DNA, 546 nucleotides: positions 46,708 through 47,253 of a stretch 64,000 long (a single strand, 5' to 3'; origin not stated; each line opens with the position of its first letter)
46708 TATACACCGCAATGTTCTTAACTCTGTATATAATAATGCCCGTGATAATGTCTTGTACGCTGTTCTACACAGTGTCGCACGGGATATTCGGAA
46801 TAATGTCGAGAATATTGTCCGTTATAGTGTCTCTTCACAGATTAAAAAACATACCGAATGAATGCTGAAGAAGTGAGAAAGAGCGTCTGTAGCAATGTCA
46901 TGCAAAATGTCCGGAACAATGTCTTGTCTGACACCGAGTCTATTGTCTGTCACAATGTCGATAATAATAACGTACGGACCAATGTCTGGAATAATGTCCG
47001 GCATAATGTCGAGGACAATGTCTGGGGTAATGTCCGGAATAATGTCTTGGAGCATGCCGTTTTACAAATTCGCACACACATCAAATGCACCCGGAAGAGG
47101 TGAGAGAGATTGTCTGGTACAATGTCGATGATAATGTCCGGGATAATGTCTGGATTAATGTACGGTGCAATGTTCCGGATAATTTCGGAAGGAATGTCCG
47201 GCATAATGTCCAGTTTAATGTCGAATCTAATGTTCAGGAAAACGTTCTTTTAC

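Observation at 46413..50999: Tandem array of about 20 paralogous small genes encoding x-N-V-x tetrapeptide-repeat proteins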

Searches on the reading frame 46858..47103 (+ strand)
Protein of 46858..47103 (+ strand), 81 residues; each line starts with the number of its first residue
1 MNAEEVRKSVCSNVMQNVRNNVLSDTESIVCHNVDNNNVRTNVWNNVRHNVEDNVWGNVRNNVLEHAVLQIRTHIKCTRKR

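Call 4: search_protein_families(library=pfam, max_evalue=1, proteins=[window:46858-47103:+])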
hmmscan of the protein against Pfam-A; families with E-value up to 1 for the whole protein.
window:46858-47103:+ (81 aa): 3 families
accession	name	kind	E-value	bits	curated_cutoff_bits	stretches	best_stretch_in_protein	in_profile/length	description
PF09402.16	MSC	-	0.23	11.3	29.7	1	16-66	284-324/337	Man1-Src1p-C-terminal domain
PF25676.1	T4_Spackle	-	0.25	12.4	27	0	33-78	34-82/96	Bacteriophage T4 Spackle protein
PF09707.15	Cas_Cas2CT1978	-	0.74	10.4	24.7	0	38-54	36-52/86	CRISPR-associated protein (Cas_Cas2CT1978)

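Call 5: search_protein_families(library=phrogs, max_evalue=1, proteins=[window:46858-47103:+])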
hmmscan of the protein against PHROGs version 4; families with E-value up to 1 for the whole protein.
window:46858-47103:+ (81 aa): 1 family
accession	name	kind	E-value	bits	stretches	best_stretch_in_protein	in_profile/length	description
phrog_11489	-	unknown function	0.092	11.7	1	10-63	1005-1058/1717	-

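Call 11: find_homologous_proteins(query=A1, max_evalue=0.001)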
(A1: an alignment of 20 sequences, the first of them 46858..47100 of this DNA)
Query A1 (20 sequences) (81 aa, profile of the alignment): 11 proteins with E <= 0.001 among 119 candidates.
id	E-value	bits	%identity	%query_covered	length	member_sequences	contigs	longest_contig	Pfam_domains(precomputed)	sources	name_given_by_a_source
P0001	5.0e-17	79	27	69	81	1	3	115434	-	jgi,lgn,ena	jgi:hypothetical protein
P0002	4.8e-16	76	26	70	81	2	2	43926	-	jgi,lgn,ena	jgi:hypothetical protein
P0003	9.5e-16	75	56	22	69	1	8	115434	-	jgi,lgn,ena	jgi:hypothetical protein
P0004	1.2e-14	72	39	63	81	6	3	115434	-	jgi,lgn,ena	jgi:hypothetical protein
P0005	1.3e-14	72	39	79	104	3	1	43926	-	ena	-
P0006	1.1e-12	65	35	77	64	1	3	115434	-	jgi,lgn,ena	-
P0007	3.6e-12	64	26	94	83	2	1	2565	-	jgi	jgi:hypothetical protein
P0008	4.8e-11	60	32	78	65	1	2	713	-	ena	-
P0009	3.1e-8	51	27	91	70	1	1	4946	-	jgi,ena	jgi:hypothetical protein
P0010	9.8e-8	49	30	74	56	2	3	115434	-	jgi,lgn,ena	jgi:hypothetical protein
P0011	1.5e-7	49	42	30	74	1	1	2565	-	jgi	jgi:hypothetical protein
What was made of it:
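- Tried and rejected: The word-indexed protein search with the unit profile found only the same phage lineage, 11 proteins (call 11).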

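Call 13: find_encoding_contigs(protein=P0002, flank=10000, max_places=6)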
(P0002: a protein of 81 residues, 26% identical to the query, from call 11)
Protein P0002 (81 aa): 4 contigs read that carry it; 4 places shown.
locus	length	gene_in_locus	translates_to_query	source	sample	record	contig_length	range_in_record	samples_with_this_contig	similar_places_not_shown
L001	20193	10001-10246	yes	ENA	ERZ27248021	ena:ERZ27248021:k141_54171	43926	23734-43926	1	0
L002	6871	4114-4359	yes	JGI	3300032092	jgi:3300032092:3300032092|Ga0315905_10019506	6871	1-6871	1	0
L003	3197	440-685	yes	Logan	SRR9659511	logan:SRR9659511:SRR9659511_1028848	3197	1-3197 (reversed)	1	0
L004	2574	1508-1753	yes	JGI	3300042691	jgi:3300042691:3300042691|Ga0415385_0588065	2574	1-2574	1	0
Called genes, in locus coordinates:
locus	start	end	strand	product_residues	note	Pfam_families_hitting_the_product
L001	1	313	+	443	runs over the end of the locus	-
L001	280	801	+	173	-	PF06356:DUF1064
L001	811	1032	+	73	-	-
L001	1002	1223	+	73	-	-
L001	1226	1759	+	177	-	-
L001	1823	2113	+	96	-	-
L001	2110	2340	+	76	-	-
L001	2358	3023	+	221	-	PF02223:Thymidylate_kin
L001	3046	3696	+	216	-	-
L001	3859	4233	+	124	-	-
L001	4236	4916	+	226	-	-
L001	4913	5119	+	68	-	-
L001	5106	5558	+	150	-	-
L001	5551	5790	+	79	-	-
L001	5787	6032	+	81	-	-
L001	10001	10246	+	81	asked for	-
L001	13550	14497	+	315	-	PF20530:DUF6745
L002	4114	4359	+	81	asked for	-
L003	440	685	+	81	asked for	-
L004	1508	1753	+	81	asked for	-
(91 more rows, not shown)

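Call 14: find_encoding_contigs(protein=P0001, flank=10000, max_places=6)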
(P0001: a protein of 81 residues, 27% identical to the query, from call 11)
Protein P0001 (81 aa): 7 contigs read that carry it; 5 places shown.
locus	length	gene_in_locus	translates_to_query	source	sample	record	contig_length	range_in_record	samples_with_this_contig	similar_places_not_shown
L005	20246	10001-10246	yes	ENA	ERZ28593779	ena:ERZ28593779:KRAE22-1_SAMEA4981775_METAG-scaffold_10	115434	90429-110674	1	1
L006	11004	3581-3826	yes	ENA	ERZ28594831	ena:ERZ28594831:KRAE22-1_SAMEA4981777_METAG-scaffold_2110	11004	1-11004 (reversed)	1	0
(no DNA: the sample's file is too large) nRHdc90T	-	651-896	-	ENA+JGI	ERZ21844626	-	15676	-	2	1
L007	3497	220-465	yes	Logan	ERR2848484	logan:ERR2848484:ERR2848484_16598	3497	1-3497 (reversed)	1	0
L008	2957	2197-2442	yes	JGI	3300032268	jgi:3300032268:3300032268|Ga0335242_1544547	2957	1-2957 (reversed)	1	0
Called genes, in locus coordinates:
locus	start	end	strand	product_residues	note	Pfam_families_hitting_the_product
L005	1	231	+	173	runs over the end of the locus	PF06356:DUF1064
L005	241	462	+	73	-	-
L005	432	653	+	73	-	-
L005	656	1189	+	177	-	-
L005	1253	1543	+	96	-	-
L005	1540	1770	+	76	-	-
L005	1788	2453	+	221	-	PF02223:Thymidylate_kin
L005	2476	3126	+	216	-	-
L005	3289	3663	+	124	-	-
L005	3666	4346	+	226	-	-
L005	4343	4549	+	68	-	-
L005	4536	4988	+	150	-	-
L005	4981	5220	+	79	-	-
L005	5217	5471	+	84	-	-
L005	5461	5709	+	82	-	-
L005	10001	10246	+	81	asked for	-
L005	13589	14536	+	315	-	PF20530:DUF6745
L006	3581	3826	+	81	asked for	-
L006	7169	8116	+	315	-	PF20530:DUF6745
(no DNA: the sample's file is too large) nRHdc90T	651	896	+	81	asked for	-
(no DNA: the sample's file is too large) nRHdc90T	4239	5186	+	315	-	PF20530:DUF6745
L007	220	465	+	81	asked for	-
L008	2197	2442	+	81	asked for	-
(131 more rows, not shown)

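Call 18: search_solved_structures(query=A1, max_evalue=10)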
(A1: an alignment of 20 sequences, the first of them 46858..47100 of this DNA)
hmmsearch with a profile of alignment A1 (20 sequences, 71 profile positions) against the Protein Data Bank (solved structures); distinct sequences matched with E-value up to 10: 10.
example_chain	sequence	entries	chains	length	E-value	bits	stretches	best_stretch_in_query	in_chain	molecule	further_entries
6zu9_r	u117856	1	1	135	0.21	14.7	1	2-38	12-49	Eukaryotic translation initiation factor 3 subunit G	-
4u1e_G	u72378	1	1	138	0.21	14.7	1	2-38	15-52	Eukaryotic translation initiation factor 3 subunit G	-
6ynx_s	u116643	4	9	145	0.31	14.1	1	17-67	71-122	ATPTT13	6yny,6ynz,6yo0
8cah_r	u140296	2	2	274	0.62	13.2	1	2-38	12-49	Eukaryotic translation initiation factor 3 subunit G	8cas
6fyx_r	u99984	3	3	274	0.62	13.2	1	2-38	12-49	Eukaryotic translation initiation factor 3 subunit G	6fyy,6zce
6eri_BV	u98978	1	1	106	1.5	11.9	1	42-60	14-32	Ribosome-binding factor PSRP1, chloroplastic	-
9pxg_C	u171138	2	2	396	3.1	10.9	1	14-51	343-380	Outer membrane protein assembly factor BamC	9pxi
5mc6_i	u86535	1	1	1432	5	10.3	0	27-47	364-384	Superkiller protein 3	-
4buj_B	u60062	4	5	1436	5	10.3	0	27-47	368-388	SUPERKILLER PROTEIN 3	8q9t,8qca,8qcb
5x8p_y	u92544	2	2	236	5.6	10.1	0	42-60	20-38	protein plastid pY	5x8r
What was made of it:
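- Tried and rejected: A PDB sequence-profile search had a best E of 0.21 (call 18).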

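Call 24: predict_structure(alignment_id=A1)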
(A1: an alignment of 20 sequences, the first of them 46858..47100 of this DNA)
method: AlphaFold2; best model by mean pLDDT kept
length: 81 residues; sequences in the alignment: 20
mean_pLDDT: 82.2   pTM: 0.34
mean pLDDT of the five models: 82.2, 82.1, 75.6, 68.3, 58.3
residues with pLDDT >= 90: 16; 70-90: 57; 50-70: 8; < 50: 0
segments of 3 or more residues with pLDDT < 50: none
pLDDT, mean of each block of 10 residues (from residue 1): 92 90 82 66 78 80 87 84 65
secondary structure, 60 per line:
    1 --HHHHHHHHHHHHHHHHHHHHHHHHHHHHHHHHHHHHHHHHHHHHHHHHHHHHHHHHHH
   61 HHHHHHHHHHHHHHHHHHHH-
elements in order: H3-80
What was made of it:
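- On Pentapeptide-repeat proteins / DNA mimics: AF2 predicts a helix (call 24).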

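Call 28: search_protein_representatives(alignment_id=A1)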
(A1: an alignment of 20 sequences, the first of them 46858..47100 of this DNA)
Query: 20 sequences, 71 profile positions. Proteins with E-value up to 0.001 (for the whole library): 1511; up to 1e-10: 261; up to 1e-30: 7. The best 150 are listed.
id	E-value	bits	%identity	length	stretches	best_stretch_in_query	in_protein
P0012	5.3e-83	288.9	-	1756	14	10-67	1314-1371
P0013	6.1e-48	176.6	-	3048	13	5-70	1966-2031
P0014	1.2e-46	172.4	-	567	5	4-67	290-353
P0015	1.1e-44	166.2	-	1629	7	4-69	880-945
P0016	3.2e-40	151.9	-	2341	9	4-70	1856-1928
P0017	1.8e-37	143.1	-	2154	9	9-62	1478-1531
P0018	1.3e-33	130.7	-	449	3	13-59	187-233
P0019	4.3e-30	119.4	-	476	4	4-68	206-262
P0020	4.6e-30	119.4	-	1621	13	10-63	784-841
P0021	5.0e-30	119.2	-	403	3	4-69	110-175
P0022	8.4e-30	118.5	-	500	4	4-64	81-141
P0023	1.2e-29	118.0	-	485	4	9-64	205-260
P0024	2.3e-29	117.1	-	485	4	6-64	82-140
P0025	3.8e-29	116.4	-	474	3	3-70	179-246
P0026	6.2e-29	115.7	-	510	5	4-63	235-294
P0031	1.7e-27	111.2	-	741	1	14-61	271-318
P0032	3.6e-27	110.1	-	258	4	10-64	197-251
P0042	1.8e-24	101.5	-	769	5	6-67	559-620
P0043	4.7e-24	100.1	-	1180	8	14-63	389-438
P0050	6.1e-23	96.5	-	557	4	6-69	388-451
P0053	2.7e-22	94.5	-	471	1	36-63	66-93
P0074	1.0e-18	83.0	-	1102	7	5-70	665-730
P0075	1.2e-18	82.8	-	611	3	11-68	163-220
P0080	8.1e-18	80.1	-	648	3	47-47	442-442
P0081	1.2e-17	79.6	-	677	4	9-69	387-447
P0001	1.6e-17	79.2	-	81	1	1-70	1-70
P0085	1.9e-17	79.0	-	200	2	6-58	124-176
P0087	3.9e-17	77.9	-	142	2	1-58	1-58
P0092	1.3e-16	76.2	-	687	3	5-68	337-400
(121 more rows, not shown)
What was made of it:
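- The unit profile gives 1,511 hits at E <= 1e-3 among 1.84 billion representatives (call 28).
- Tried and rejected: The exhaustive HMM search was needed to see the DUF6745 link (call 28).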

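Call 31: search_protein_families(library=pfam, max_evalue=0.01, proteins=[P0014, P0018, P0021, P0024, P0032, P0085, P0087, P0012, P0013])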
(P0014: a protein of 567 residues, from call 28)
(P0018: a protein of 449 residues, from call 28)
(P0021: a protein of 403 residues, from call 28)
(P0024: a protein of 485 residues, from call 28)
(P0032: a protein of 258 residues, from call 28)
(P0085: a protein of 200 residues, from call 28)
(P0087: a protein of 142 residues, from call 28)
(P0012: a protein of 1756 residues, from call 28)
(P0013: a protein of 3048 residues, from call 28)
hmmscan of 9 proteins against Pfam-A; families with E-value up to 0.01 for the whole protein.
P0014 (567 aa): 6 families
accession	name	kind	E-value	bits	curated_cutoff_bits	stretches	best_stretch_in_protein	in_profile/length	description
PF20530.3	DUF6745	-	1.3e-12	47.9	27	1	405-510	41-144/206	Domain of unknown function (DUF6745)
PF02389.20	Cornifin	-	1.1e-09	39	34.8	0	156-243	21-108/135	Cornifin (SPRR) family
PF14005.11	YpjP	-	1.8e-09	38.2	27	0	82-116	12-46/134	YpjP-like protein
PF07700.20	HNOB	-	0.00057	20.3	25.5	0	103-161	7-62/163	Haem-NO-binding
PF18146.6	CinA_KH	-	0.0018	18.8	27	0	164-198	38-73/73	Damage-inducible protein CinA KH domain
PF10163.14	EnY2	-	0.0075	17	27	0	140-167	51-78/83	Transcription factor e(y)2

P0018 (449 aa): 1 family
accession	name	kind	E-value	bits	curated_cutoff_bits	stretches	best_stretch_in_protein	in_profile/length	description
PF20530.3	DUF6745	-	1e-16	61.3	27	1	286-447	43-204/206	Domain of unknown function (DUF6745)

P0021 (403 aa): 1 family
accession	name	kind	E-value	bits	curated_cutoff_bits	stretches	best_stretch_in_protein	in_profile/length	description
PF20530.3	DUF6745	-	5.5e-46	156.9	27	1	168-403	1-206/206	Domain of unknown function (DUF6745)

P0024 (485 aa): 6 families
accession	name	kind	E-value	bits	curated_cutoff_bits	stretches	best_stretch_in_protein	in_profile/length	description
PF20530.3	DUF6745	-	1.5e-12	47.7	27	1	304-411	26-134/206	Domain of unknown function (DUF6745)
PF05003.17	DUF668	-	2.1e-06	28.5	24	0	236-265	26-55/89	Protein of unknown function (DUF668)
PF10545.15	MADF_DNA_bdg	-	0.00079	20.2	22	0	124-162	26-64/84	Alcohol dehydrogenase transcription factor Myb/SANT-like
PF14744.11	WASH-7_mid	-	0.00089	18.9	25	0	135-214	18-97/346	WASH complex subunit 7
PF14650.11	FAM75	-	0.0013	18.7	24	0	193-263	289-367/382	FAM75 family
PF05696.16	DUF826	-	0.005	17.4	25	0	237-267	21-51/75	Protein of unknown function (DUF826)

P0032 (258 aa): 0 families

P0085 (200 aa): 0 families

P0087 (142 aa): 0 families

P0012 (1756 aa): 4 families
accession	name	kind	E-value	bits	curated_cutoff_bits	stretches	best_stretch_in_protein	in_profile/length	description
PF13441.11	Gly-zipper_YMGG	-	1.5e-18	66.6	28.9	0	1210-1251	5-43/45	YMGG-like Gly-zipper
PF13436.11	Gly-zipper_OmpA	-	8.1e-11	42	27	0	1489-1493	3-7/44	Glycine-zipper domain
PF07676.18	PD40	-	3.5e-08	33.6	20.9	0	430-450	3-24/38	WD40-like Beta Propeller Repeat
PF22178.3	Gp5_trimer_C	-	0.00026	21.6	30.9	0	490-538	52-100/112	Bacteriophage T4 gp5 C-terminal trimerisation domain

P0013 (3048 aa): 11 families
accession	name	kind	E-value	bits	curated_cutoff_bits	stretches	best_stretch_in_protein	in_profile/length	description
PF07686.23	V-set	-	1e-63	212.7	26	7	27-107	6-93/109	Immunoglobulin V-set domain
PF13927.12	Ig_3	-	3.3e-40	136.9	30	1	625-699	13-73/78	Immunoglobulin domain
PF13895.12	Ig_2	-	7.6e-16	58.6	27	0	247-309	13-75/79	Immunoglobulin domain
PF00047.31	ig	-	2e-15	57.3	21.8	0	1228-1312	6-78/81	Immunoglobulin domain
PF07679.22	I-set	-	7.2e-15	55.3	23.7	0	30-121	13-90/90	Immunoglobulin I-set domain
PF16681.11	Ig_5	-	1.4e-09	38.6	27.3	0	32-55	7-30/82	Ig-like domain on T-cell surface glycoprotein CD3 epsilon chain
PF03293.19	Pox_RNA_pol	-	8.8e-08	32.5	25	0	1842-1901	90-151/160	Poxvirus DNA-directed RNA polymerase, 18 kD subunit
PF08205.18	C2-set_2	-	1.4e-07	31.9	21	0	868-904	52-88/89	CD80-like C2-set immunoglobulin domain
PF13995.12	YebF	-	0.00047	20.5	27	0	1401-1425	54-78/89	YebF-like protein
PF01688.23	Herpes_gI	-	0.0038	17.6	27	0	782-824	115-154/155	Alphaherpesvirus glycoprotein I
PF17794.6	Vault_2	-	0.0042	18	23.6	0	1902-1925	10-34/60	Major Vault Protein repeat domain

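Call 33: search_protein_families(library=ncbifam, max_evalue=0.01, proteins=[P0014, P0018, P0021, P0024])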
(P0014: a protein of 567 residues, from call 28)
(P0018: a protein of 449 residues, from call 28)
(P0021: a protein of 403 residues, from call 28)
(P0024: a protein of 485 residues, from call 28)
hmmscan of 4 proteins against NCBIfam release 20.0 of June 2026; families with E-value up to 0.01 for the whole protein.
P0014 (567 aa): 2 families
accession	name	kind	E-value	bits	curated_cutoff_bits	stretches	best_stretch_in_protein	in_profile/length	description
NF041670.1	GvpQ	equivalog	2.7e-10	40.6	100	0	123-206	6-89/137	gas vesicle protein GvpQ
NF040676.1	wall_bind_EntB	exception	2.1e-06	26.6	780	1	64-203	134-278/490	cell wall-binding protein EntB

P0018 (449 aa): 0 families

P0021 (403 aa): 4 families
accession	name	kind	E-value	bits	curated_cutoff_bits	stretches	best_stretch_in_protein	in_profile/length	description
NF033609.2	MSCRAMM_ClfA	exception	1.5e-08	32.9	1150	1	7-172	578-743/934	MSCRAMM family adhesin clumping factor ClfA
NF000535.3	MSCRAMM_SdrC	exception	9.9e-07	27.1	1700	1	10-180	737-907/963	MSCRAMM family adhesin SdrC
NF012181.0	MSCRAMM_SdrD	exception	1e-06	26.5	2500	1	10-180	1151-1323/1379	MSCRAMM family adhesin SdrD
NF033845.1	MSCRAMM_ClfB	exception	0.0031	15.5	999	1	13-167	600-790/871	MSCRAMM family adhesin clumping factor ClfB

P0024 (485 aa): 0 families

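Call 39: search_dna_similar(query=P0018, collection=phages, mode=protein, max_rows=30)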
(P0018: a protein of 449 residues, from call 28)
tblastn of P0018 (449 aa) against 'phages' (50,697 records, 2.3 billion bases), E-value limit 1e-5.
Records with a match: 1; places in all: 1; records where one place covers at least 80% of the query: 0.
Best place of each record, by identity: <60% 1.
By first word of the organism name: Mycobacterium 1.
By host as written in the record: Mycobacterium abscessus GD102 1.
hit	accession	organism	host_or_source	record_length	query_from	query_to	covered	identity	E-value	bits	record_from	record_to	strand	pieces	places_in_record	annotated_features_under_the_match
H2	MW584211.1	Mycobacterium phage prophiGD102-1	Mycobacterium abscessus GD102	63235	19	358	76%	22.1%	2e-18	94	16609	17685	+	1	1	38: hypothetical protein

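Call 48: get_annotated_region(hit=H2, flank=4000)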
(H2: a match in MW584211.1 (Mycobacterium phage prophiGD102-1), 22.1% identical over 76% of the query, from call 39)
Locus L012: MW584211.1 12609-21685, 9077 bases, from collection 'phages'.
description: Mycobacterium phage prophiGD102-1, complete genome.
organism: Mycobacterium phage prophiGD102-1 (NCBI taxid 2813236)
taxonomy: Viruses; Duplodnaviria; Heunggongvirae; Uroviricota; Caudoviricetes
host: Mycobacterium abscessus GD102; source: -; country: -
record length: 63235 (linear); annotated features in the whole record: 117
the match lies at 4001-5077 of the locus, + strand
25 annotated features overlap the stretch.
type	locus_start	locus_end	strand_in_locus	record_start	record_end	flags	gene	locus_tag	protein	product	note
CDS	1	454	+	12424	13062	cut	29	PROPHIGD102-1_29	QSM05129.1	ERF family ssDNA binding protein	-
CDS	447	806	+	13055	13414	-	30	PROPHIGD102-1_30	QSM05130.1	hypothetical protein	-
CDS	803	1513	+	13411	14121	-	31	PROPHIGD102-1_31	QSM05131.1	helix-turn-helix DNA binding protein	-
CDS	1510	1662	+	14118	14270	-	32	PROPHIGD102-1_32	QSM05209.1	hypothetical protein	-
CDS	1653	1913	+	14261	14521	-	33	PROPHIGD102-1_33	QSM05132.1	hypothetical protein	-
CDS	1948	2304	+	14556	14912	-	34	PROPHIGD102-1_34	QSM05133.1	hypothetical protein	-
CDS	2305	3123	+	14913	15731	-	35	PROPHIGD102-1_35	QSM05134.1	RepA-like replication initiator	-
CDS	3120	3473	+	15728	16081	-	36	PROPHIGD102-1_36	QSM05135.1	hypothetical protein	-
CDS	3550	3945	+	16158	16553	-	37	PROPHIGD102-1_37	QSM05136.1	hypothetical protein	-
CDS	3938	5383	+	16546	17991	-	38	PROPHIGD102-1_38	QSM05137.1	hypothetical protein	-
CDS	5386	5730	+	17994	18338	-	39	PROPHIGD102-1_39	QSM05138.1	hypothetical protein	-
CDS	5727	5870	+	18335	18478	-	40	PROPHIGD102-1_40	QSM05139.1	hypothetical protein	-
CDS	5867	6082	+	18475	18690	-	41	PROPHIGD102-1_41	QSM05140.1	hypothetical protein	-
CDS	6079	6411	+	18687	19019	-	42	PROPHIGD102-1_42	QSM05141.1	hypothetical protein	-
CDS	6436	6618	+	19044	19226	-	43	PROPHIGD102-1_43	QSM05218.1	hypothetical protein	-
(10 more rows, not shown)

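Call 51: fold_search(model_id=the predicted structure, library=pdb)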
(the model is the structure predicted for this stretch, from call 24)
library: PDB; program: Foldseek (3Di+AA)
matches with E <= 10: 0; with E <= 0.001: 0
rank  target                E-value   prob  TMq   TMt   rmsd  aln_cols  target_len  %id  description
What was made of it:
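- On Canonical coiled coils: No structural match to the helix model in the PDB (call 51).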

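Call 68: search_protein_families(library=pfam, max_evalue=1, proteins=[L012:3938-5380:+])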
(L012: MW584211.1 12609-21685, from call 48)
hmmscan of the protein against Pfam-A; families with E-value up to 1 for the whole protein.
L012:3938-5380:+ (481 aa): 4 families
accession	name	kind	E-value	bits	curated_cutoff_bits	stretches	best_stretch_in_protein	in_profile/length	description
PF20530.3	DUF6745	-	6e-29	101.3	27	1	291-475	24-201/206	Domain of unknown function (DUF6745)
PF11159.13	DUF2939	-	8.9e-07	29.6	24.8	0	104-152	43-83/93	Protein of unknown function (DUF2939)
PF05698.19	Trigger_C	-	0.016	15.7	22.7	0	107-165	3-61/162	Bacterial trigger factor protein (TF) C-terminus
PF06763.17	Minor_tail_Z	-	0.37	11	23.9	0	227-258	154-185/190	Prophage minor tail protein Z (GPZ)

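Call 78: search_protein_families(library=padloc, max_evalue=0.01, proteins=[window:46858-47100:+, P0018])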
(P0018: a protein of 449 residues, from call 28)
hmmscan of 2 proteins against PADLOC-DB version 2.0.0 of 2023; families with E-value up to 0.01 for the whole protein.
window:46858-47100:+ (81 aa): 0 families

P0018 (449 aa): 0 families
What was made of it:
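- No match to known mimics in Pfam, PADLOC or the PDB (calls 4, 18, 78).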
